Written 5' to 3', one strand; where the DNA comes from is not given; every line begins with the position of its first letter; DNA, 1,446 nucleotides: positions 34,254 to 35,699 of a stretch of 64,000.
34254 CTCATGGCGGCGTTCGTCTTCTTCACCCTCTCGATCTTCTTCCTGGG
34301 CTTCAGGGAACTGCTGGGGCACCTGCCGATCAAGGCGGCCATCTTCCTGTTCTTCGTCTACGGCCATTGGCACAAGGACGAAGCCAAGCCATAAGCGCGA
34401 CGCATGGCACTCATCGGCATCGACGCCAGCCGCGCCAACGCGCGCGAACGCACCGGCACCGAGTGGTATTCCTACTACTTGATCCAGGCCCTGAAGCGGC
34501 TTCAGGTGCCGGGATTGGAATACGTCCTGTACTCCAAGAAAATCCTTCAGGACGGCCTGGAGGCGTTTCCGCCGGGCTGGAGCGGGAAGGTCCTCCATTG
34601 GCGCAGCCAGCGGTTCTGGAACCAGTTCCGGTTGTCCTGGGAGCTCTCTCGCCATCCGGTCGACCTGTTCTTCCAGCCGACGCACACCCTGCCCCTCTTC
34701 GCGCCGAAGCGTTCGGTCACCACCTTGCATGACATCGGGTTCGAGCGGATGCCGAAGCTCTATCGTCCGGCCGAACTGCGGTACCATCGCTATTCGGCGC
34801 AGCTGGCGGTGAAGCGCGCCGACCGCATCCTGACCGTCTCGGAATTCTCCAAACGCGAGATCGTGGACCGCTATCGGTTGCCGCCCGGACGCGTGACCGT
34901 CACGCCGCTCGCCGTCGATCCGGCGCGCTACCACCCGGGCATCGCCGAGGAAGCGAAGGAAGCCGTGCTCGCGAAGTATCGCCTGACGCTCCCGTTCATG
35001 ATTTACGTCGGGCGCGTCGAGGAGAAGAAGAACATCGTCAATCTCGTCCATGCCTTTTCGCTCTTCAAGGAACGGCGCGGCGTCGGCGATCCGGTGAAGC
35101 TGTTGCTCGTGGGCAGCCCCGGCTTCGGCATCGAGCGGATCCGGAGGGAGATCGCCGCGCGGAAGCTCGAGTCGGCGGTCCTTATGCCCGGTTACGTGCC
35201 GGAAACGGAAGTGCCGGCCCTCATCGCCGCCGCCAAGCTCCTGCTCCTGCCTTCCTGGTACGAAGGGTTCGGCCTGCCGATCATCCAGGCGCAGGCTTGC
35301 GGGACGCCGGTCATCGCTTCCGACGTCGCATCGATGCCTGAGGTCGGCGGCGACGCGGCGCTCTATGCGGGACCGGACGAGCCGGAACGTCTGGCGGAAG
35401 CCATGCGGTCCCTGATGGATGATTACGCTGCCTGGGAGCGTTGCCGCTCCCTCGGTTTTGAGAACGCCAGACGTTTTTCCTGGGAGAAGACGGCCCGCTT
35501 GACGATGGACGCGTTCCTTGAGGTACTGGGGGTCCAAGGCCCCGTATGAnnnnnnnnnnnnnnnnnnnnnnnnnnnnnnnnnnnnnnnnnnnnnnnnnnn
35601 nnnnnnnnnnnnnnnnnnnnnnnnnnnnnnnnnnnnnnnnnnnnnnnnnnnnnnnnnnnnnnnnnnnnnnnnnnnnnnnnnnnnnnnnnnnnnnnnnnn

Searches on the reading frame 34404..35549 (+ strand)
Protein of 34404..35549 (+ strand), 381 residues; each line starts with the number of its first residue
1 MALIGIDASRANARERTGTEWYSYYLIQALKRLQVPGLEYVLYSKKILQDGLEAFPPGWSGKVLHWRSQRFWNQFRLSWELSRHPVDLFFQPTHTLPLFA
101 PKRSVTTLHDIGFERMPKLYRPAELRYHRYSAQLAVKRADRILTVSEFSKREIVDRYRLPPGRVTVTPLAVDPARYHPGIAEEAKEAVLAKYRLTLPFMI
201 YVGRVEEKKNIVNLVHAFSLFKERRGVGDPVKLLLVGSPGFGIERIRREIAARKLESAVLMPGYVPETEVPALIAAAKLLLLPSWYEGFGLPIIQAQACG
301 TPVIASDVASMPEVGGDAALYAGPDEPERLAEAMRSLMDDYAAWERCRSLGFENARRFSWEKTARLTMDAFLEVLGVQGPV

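Call 40: find_encoding_contigs(protein=window:34404-35549:+, flank=10000, max_places=1)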
Protein window:34404-35549:+ (381 aa): 1 contig read that carries it; 1 place shown.
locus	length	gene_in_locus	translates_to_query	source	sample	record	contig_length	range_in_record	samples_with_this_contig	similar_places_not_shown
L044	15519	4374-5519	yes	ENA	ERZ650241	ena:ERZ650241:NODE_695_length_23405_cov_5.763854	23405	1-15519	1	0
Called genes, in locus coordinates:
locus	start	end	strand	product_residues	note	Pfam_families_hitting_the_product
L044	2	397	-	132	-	?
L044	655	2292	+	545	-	PF13196:DUF4012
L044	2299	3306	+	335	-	PF06723:MreB_Mbl, PF11104:PilM_2 (faint), PF00012:HSP70, PF14450:FtsA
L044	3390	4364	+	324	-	-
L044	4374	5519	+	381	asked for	PF13439:Glyco_transf_4, PF20706:GT4-conflict, PF00534:Glycos_transf_1, PF13692:Glyco_trans_1_4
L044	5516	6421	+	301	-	PF13177:DNA_pol3_delta2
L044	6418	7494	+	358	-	PF25852:DUF6242_C (faint), PF14870:PSII_BNR (faint), PF02012:BNR (faint), PF15902:Sortilin-Vps10 (weak)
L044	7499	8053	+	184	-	PF01765:RRF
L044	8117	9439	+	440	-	PF00587:tRNA-synt_2b, PF03129:HGTP_anticodon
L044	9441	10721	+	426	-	PF00675:Peptidase_M16, PF05193:Peptidase_M16_C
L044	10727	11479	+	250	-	PF00121:TIM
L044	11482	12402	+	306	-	PF07719:TPR_2 (faint), PF13428:TPR_14 (faint), PF13424:TPR_12 (faint), PF13432:TPR_16 (faint), PF23914:TPR_CcmH_CycH (faint), PF13414:TPR_11 (faint), PF14559:TPR_19 (weak)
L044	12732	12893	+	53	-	PF00471:Ribosomal_L33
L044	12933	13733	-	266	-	PF01522:Polysacc_deac_1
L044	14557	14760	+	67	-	-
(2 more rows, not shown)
